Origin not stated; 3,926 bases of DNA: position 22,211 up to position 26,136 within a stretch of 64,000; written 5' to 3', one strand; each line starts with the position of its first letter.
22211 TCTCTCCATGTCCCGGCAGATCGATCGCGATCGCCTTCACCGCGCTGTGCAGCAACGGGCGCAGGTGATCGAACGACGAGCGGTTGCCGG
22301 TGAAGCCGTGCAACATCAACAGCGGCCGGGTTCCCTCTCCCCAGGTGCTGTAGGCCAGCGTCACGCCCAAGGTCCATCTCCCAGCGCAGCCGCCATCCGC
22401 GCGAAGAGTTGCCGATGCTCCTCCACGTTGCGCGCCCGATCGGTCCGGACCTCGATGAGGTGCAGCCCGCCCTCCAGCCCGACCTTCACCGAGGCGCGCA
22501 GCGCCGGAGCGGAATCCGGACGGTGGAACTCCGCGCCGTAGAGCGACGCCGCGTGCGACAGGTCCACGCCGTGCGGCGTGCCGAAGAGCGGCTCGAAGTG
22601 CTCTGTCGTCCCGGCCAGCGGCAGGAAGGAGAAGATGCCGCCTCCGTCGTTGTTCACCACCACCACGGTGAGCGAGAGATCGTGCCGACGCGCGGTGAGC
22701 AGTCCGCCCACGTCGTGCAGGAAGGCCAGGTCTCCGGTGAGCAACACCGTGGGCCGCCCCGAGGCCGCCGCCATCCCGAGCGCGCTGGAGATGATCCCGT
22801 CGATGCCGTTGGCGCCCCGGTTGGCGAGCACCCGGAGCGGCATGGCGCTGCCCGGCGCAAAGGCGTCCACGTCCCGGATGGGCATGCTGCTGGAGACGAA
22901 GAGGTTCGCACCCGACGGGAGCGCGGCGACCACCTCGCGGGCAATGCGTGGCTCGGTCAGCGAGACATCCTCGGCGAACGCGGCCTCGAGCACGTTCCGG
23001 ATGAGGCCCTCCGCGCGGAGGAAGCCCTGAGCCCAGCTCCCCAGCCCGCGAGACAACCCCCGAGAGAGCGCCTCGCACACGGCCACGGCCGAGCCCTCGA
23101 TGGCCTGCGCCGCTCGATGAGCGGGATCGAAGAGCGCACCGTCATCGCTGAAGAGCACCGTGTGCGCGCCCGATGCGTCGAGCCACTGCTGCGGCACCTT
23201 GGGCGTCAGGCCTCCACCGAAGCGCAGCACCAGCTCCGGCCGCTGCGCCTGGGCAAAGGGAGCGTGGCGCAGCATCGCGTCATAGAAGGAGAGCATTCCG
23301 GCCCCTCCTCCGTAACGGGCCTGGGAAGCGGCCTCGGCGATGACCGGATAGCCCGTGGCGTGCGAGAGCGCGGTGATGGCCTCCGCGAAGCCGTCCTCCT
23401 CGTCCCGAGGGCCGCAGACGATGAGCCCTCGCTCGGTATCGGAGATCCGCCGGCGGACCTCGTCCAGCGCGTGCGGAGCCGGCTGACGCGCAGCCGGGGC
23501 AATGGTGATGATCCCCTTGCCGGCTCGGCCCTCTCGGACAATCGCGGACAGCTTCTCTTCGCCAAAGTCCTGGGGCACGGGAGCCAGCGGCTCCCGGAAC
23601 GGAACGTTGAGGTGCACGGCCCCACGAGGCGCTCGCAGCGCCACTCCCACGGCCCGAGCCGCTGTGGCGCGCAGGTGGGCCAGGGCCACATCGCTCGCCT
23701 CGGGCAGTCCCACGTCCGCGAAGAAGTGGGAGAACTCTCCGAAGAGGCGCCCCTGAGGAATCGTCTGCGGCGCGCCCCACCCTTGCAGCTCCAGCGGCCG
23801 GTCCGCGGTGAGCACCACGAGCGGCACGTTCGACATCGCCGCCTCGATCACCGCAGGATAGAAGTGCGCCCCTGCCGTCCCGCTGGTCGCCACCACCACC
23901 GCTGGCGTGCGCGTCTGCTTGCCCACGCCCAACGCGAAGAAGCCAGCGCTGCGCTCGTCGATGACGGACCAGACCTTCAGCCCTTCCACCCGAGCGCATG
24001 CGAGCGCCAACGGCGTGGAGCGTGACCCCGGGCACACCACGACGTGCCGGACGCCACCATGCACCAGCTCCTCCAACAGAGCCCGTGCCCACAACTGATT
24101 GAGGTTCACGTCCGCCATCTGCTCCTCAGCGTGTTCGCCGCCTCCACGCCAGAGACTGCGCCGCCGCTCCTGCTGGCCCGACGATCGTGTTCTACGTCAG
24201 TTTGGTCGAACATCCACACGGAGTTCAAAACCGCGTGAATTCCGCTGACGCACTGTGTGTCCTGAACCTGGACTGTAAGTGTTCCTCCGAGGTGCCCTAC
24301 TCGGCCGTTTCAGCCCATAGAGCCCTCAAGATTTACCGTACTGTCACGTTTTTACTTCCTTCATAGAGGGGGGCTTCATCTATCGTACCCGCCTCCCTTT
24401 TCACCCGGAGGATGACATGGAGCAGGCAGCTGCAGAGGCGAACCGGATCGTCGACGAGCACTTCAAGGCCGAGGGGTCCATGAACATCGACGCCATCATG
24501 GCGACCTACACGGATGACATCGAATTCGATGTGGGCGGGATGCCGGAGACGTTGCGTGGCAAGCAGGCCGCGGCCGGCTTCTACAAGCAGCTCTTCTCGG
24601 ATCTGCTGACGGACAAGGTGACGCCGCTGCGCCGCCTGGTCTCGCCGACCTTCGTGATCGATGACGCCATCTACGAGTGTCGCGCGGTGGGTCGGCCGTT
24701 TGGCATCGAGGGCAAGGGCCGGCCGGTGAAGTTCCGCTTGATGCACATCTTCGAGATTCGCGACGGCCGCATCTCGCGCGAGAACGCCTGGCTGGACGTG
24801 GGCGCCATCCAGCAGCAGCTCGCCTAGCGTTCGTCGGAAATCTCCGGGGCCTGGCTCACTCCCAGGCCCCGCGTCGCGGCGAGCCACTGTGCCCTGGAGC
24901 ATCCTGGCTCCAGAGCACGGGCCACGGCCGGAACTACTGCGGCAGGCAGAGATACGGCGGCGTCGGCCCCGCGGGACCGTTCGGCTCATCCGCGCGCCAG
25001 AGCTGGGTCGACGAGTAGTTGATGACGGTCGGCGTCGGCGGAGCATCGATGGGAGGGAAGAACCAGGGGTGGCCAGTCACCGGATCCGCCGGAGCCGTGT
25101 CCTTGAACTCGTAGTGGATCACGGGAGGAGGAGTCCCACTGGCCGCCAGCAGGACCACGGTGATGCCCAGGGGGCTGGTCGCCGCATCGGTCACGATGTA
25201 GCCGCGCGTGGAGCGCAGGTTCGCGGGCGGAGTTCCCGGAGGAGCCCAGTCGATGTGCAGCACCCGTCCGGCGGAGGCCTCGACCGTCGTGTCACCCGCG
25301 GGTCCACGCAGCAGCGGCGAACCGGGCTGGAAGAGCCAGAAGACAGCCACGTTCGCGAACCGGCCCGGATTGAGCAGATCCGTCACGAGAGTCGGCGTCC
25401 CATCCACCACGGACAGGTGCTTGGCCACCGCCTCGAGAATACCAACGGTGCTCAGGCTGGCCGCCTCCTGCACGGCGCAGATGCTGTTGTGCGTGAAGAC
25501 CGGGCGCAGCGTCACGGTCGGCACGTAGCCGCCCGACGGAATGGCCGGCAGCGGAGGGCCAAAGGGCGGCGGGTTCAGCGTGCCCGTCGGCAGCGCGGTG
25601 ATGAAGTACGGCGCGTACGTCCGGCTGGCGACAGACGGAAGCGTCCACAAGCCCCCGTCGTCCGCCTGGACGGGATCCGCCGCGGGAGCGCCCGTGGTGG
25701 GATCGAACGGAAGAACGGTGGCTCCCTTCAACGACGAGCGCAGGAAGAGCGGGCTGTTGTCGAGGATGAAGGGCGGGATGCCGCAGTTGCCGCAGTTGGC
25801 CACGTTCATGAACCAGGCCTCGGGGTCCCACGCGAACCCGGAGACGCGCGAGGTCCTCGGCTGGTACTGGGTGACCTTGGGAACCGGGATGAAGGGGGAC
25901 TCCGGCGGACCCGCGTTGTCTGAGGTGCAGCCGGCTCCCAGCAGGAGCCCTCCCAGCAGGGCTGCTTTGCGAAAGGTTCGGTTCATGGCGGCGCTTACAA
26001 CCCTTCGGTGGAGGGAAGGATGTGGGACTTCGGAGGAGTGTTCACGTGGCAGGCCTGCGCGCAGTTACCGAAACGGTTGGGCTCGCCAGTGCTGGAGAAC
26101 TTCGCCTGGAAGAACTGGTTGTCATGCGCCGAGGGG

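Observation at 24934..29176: Three-gene c-type cytochrome operon inserted inside the chorismate/menaquinone biosynthesis supercluster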

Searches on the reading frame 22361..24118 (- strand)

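Call 9: search_protein_families(library=pfam, proteins=[window:22361-24118:-], max_evalue=0.001)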
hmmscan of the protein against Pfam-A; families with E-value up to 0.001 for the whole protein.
window:22361-24118:- (585 aa): 3 families
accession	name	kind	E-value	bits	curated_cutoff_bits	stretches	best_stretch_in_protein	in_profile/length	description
PF02776.23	TPP_enzyme_N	-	5.2e-24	84.7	26.8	1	11-119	4-113/119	Thiamine pyrophosphate enzyme, N-terminal TPP binding domain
PF16582.11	TPP_enzyme_M_2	-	1.2e-14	55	30.1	1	228-408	38-208/208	Middle domain of thiamine pyrophosphate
PF02775.26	TPP_enzyme_C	-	3.2e-10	40.4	21.9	1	441-557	32-151/151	Thiamine pyrophosphate enzyme, C-terminal TPP binding domain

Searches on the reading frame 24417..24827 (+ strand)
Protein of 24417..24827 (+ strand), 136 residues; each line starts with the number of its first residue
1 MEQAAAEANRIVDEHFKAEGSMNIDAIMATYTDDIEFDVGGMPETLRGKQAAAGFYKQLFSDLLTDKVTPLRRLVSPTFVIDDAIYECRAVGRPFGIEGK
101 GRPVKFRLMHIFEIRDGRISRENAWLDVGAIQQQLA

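Call 23: search_protein_families(library=pfam, proteins=[window:24417-24827:+], max_evalue=0.01)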
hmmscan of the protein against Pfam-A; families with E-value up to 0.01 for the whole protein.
window:24417-24827:+ (136 aa): 2 families
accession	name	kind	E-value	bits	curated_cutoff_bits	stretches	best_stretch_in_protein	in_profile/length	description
PF12680.13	SnoaL_2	-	1.4e-13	51.8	27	1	12-121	1-101/102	SnoaL-like domain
PF07366.18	SnoaL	-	4.9e-12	46.2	28.4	1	22-135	14-126/126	SnoaL-like polyketide cyclase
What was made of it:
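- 24417..24827 (+): SnoaL-like gene (136 aa) convergent to gene 3. It is the remnant of a Glyoxalase/O-methyltransferase/SnoaL trio that travels with the module in related loci. Pfam SnoaL_2 at 1.4e-13 (call 23).
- Checked: A SnoaL-like gene on the opposite strand (24417-24827, call 23) lies convergent to gene 3, between it and menD.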

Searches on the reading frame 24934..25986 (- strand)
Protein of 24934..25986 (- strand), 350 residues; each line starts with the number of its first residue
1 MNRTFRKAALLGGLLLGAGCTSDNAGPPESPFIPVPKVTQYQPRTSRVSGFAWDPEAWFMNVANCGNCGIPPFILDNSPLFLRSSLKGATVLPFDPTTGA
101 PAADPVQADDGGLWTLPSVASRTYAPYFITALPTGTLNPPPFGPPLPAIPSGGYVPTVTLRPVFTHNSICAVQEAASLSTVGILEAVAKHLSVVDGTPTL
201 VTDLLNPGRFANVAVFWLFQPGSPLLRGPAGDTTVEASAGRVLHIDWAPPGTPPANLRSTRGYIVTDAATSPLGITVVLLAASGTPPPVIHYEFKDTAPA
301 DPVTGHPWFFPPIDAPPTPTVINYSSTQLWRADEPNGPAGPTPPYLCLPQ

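Call 7: search_protein_families(library=pfam, proteins=[window:24934-25986:-], max_evalue=1)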
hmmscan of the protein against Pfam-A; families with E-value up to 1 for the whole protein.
window:24934-25986:- (350 aa): 0 families

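Call 8: search_protein_families(library=ncbifam, proteins=[window:24934-25986:-], max_evalue=1)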
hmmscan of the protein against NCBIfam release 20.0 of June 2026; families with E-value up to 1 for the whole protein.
window:24934-25986:- (350 aa): 0 families
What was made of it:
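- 24934..25986 (-): Gene 3 (G3): 350-aa Pro-rich lipoprotein (Cys20), the obligate partner of G2. It is built of transthyretin/CarboxypepD_reg/CnaB-like beta-sandwiches and has no cofactor motif. Cys170 and Cys347 are invariant. No Pfam or NCBIfam hit (calls 7, 8).
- Tried and rejected: Pfam and NCBIfam scans of all three proteins found no enzyme family (calls 7, 8).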

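Call 19: find_homologous_proteins(query=window:24934-25986:-)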
Query window:24934-25986:- (350 aa): 23 proteins with E <= 0.001 among 8000 candidates.
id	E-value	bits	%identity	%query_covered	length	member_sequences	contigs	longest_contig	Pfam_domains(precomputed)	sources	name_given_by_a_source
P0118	1.5e-233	793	100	100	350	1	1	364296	-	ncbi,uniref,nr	ncbi:hypothetical protein [Hyalangium versicolor]|uniref:hypothetical protein n=1 Tax=Hyalangium ver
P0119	4.8e-153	528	70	100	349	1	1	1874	-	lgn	-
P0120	2.9e-152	525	68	100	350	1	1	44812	-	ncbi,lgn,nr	ncbi:MAG: hypothetical protein JXB05_31435 [Myxococcaceae bacterium]|nr:hypothetical protein [Myxoco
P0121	6.2e-138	478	64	100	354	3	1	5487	-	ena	-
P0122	2.2e-133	463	62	100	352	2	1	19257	-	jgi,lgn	jgi:hypothetical protein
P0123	2.9e-90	321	48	97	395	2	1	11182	-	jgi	jgi:hypothetical protein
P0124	1.8e-89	319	46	100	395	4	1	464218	-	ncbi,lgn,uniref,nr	ncbi:hypothetical protein SAMN05444354_10455 [Stigmatella aurantiaca]|uniref:Lipoprotein n=1 Tax=Sti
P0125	1.6e-88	316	45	97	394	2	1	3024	-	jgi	jgi:hypothetical protein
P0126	1.2e-87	313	46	97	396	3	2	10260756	-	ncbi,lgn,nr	ncbi:hypothetical protein [Stigmatella aurantiaca]|nr:hypothetical protein [Stigmatella aurantiaca] 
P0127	2.5e-86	308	48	100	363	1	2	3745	-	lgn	-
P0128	3.2e-80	288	47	100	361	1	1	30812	-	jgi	jgi:hypothetical protein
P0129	4.9e-77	278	44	100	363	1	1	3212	-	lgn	-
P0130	4.8e-76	274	46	94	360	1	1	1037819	-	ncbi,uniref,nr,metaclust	ncbi:hypothetical protein [Hyalangium minutum]|uniref:Lipoprotein n=1 Tax=Hyalangium minutum TaxID=3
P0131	2.4e-71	259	44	100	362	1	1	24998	-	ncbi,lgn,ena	-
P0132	2.8e-71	259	43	100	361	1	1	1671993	-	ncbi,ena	-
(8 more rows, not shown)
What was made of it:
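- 24934..25986 (-): 23 homologues, all myxobacterial (call 19).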

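Call 39: predict_structure(alignment_id=A3)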
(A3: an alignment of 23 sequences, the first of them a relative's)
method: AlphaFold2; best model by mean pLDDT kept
length: 350 residues; sequences in the alignment: 23
mean_pLDDT: 85.8   pTM: 0.82
mean pLDDT of the five models: 85.8, 83.3, 82.3, 81.6, 77.8
residues with pLDDT >= 90: 209; 70-90: 75; 50-70: 46; < 50: 20
segments of 3 or more residues with pLDDT < 50: 36-40, 338-341
pLDDT, mean of each block of 10 residues (from residue 1): 59 61 52 50 80 95 81 84 94 91 96 94 88 91 79 96 86 95 98 97 98 97 87 97 96 93 97 98 94 95 88 92 93 60 54
secondary structure, 60 per line:
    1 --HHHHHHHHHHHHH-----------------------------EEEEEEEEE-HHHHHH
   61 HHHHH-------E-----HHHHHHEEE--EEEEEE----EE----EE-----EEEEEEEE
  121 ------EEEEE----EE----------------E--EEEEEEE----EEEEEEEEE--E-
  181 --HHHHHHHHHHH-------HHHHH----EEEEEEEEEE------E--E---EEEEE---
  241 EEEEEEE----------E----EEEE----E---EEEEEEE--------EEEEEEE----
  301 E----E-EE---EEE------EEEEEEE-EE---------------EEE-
elements in order: H3-15 E45-53 H55-65 H79-84 E85-87 E90-95 E113-120 E127-131 E157-163 E168-176 H183-193 H201-205 E210-219 E233-237 E241-247 E263-266 E275-281 E290-296 E313-315 E322-328 E347-349
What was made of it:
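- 24934..25986 (-): AF2 pLDDT 85.8 (call 39).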
